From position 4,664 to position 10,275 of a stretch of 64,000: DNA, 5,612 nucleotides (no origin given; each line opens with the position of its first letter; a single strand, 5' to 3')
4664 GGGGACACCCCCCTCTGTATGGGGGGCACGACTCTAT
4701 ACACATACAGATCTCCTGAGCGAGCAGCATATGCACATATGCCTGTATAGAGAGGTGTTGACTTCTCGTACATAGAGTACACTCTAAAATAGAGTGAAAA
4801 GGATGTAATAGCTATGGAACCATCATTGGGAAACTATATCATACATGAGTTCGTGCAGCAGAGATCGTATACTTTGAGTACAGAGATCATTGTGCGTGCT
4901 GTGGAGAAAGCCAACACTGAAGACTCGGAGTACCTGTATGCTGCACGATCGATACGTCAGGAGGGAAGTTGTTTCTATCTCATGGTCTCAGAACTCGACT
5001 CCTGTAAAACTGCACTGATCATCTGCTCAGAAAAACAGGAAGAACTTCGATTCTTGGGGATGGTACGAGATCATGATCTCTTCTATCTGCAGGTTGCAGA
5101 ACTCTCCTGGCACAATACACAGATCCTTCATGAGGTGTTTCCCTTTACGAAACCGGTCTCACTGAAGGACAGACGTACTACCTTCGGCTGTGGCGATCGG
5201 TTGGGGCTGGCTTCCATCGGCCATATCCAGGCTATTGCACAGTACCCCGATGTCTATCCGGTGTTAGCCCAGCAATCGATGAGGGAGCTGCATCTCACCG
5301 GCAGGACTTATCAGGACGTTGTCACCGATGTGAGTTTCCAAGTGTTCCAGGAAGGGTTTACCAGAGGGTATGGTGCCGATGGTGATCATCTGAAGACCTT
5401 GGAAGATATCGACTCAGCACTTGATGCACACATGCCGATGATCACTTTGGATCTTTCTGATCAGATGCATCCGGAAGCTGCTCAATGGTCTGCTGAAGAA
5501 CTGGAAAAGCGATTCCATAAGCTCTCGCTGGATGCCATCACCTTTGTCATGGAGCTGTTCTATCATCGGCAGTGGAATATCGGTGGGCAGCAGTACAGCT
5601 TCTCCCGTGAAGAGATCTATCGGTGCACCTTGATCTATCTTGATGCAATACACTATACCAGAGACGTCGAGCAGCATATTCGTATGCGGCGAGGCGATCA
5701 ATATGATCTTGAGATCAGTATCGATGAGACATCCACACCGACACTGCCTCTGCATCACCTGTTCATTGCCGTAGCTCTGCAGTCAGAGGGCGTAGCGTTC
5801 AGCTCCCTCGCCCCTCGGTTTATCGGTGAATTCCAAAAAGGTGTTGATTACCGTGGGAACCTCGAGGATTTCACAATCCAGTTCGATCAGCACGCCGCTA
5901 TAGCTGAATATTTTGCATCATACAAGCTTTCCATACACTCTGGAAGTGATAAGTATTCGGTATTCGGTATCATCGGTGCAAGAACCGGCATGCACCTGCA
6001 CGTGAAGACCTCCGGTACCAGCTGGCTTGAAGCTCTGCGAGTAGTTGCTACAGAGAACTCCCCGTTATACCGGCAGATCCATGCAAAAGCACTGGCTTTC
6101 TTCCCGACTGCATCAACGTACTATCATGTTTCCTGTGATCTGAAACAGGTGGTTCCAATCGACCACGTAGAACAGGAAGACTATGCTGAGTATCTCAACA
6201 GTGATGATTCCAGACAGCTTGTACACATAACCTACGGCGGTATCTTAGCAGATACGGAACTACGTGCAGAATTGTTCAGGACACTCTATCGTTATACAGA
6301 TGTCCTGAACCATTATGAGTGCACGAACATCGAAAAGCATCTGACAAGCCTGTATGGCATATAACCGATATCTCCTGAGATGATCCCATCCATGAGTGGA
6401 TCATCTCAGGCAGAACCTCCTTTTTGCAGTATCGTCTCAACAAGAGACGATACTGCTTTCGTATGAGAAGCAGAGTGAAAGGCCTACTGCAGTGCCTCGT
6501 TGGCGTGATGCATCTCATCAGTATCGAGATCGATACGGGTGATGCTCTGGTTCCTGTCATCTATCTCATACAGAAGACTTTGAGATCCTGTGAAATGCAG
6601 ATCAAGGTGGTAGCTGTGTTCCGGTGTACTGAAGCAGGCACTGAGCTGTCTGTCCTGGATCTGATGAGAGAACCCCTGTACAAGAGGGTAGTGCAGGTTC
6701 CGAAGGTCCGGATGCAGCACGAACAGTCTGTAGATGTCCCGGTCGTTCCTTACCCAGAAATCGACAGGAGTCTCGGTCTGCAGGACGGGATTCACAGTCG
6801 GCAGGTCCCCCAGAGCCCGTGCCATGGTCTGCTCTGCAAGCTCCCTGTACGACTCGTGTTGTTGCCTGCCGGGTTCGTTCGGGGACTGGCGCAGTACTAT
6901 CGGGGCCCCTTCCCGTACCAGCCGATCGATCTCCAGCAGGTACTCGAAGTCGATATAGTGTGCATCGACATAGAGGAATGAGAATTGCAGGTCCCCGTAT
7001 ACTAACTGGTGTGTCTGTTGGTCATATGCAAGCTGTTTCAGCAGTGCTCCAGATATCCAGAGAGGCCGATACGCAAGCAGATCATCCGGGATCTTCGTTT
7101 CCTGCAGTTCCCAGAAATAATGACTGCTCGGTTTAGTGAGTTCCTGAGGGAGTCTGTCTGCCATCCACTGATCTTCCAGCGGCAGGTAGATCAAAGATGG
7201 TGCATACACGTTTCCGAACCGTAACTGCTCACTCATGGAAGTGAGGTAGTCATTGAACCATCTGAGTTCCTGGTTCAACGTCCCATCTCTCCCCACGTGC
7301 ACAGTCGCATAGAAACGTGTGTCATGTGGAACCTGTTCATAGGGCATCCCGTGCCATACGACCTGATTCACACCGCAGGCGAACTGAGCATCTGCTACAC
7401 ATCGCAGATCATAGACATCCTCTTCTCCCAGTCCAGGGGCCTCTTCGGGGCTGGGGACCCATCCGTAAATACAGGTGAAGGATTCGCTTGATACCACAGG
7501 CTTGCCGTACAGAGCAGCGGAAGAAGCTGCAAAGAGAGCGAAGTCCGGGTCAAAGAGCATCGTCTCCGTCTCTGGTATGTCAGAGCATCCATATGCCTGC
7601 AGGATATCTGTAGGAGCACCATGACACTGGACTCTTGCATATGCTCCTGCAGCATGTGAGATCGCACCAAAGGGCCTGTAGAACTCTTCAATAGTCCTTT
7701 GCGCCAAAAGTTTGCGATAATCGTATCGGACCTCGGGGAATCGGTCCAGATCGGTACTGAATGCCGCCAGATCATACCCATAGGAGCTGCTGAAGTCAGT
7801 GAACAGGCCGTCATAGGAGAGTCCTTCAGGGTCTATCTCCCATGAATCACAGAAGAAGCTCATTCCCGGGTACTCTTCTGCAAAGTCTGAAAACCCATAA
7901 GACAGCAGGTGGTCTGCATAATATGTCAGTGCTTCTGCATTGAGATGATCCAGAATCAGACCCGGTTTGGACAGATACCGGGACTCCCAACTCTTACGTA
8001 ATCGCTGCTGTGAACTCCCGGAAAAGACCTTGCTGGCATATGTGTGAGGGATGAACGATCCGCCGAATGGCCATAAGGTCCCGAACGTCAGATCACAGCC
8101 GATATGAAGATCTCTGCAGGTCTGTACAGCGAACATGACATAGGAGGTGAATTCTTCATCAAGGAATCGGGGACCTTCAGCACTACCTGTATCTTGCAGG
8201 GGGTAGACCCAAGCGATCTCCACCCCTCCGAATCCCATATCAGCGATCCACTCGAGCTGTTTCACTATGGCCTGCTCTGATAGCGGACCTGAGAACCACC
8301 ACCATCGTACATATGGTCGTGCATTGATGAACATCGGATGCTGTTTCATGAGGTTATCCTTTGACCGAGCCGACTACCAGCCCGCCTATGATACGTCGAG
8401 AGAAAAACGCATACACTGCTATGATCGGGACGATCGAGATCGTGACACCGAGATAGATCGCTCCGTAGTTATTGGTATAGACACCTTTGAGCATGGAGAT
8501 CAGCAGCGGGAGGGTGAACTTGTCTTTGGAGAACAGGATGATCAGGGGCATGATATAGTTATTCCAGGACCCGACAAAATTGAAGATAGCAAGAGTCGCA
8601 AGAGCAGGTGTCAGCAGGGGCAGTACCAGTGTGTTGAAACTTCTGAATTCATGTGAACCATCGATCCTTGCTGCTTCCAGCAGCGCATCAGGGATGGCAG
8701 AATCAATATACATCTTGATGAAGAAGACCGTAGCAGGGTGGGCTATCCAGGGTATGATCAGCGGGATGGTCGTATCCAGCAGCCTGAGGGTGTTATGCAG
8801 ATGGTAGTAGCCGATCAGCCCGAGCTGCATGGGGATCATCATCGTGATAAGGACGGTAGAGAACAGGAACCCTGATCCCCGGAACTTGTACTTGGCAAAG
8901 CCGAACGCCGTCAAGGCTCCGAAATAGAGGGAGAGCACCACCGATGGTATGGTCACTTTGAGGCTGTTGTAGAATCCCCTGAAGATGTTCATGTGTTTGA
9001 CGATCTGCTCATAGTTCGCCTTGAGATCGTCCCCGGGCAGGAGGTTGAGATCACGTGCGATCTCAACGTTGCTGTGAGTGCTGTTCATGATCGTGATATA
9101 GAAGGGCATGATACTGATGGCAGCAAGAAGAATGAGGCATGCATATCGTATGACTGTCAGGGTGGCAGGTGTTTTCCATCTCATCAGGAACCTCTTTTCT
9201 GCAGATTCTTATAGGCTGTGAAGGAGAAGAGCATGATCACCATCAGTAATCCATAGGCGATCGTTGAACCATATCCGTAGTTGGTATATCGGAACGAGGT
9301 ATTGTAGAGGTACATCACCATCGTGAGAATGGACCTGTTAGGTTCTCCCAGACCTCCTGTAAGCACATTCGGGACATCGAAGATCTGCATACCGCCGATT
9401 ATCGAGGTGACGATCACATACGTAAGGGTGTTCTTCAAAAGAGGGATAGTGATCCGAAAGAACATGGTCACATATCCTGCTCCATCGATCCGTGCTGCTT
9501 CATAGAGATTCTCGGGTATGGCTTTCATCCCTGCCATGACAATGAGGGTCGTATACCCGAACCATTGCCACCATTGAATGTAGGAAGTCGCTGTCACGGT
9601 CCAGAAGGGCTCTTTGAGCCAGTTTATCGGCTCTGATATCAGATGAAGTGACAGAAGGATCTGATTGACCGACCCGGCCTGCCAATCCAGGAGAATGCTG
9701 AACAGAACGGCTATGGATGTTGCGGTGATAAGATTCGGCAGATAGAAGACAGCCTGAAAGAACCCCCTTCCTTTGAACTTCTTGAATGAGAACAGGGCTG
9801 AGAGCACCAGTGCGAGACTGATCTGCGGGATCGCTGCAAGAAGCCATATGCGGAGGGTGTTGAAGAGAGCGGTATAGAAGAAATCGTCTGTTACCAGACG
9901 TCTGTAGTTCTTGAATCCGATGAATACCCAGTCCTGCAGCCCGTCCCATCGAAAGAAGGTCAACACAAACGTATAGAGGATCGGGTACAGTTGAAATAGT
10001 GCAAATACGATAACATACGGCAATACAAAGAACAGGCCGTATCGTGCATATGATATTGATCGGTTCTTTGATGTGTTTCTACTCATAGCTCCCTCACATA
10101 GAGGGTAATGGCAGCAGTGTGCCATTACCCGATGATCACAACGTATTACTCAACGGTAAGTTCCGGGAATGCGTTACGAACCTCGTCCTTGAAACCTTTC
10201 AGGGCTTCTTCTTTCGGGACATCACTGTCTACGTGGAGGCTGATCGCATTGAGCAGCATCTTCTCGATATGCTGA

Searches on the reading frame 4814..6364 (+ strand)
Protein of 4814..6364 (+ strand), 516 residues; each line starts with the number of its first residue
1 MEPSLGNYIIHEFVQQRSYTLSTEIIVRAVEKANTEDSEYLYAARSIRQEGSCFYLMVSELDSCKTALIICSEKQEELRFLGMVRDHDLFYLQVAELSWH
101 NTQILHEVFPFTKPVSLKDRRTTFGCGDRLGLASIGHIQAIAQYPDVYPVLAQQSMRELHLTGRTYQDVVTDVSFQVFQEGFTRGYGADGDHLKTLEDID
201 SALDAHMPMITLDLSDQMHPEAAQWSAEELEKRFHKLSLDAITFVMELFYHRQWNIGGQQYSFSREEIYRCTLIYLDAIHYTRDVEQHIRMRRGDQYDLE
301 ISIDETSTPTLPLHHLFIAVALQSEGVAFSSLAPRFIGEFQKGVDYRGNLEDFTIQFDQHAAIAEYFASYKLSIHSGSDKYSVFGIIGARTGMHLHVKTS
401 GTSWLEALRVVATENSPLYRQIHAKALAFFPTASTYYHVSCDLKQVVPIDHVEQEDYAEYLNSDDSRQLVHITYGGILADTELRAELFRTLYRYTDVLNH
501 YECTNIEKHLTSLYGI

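Call 85: search_protein_families(library=pfam, proteins=[window:4814-6364:+], max_evalue=0.00001)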
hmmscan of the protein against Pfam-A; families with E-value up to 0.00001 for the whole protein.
window:4814-6364:+ (516 aa): 1 family
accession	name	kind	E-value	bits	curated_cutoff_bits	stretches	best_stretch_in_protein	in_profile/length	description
PF16257.11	UxaE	-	1.4e-168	561.9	27.1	1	45-513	3-475/475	tagaturonate epimerase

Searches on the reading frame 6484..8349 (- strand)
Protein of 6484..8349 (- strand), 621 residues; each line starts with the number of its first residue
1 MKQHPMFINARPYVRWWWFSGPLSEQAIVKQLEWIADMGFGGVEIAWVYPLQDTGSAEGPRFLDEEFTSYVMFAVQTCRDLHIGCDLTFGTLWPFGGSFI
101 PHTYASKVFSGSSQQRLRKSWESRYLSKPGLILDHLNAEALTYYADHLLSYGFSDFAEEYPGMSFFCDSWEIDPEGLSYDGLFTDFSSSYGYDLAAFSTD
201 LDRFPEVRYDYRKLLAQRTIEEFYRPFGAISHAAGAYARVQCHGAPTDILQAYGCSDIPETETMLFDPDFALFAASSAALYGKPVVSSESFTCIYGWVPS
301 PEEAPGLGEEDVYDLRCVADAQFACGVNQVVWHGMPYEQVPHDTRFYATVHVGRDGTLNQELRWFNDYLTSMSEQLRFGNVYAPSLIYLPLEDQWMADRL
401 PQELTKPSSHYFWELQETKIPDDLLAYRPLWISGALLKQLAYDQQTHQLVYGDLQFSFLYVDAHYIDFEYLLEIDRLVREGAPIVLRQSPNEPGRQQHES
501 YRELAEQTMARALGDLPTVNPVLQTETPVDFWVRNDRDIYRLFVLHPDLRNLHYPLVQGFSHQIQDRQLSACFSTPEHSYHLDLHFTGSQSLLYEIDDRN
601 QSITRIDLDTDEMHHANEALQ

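Call 85: search_protein_families(library=pfam, proteins=[window:6484-8349:-], max_evalue=0.00001)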
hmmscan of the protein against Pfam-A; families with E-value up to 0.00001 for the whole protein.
window:6484-8349:- (621 aa): 1 family
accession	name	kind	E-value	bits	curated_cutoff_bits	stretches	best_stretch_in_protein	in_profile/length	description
PF17132.9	Glyco_hydro_106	-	6e-20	71.8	29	1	130-507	265-646/743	alpha-L-rhamnosidase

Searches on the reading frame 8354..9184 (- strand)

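Call 85: search_protein_families(library=pfam, proteins=[window:8354-9184:-], max_evalue=0.00001)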
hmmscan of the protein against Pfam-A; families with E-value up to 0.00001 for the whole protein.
window:8354-9184:- (276 aa): 1 family
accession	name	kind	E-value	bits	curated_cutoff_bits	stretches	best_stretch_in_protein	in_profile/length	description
PF00528.27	BPD_transp_1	-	8.8e-13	48.8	26.4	1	87-262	3-175/184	Binding-protein-dependent transport system inner membrane component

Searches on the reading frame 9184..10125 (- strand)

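Call 85: search_protein_families(library=pfam, proteins=[window:9184-10125:-], max_evalue=0.00001)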
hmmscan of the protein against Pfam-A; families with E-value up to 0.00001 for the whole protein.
window:9184-10125:- (313 aa): 1 family
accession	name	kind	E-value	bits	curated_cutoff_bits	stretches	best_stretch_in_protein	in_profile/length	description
PF00528.27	BPD_transp_1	-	1e-13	51.9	26.4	1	120-307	21-177/184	Binding-protein-dependent transport system inner membrane component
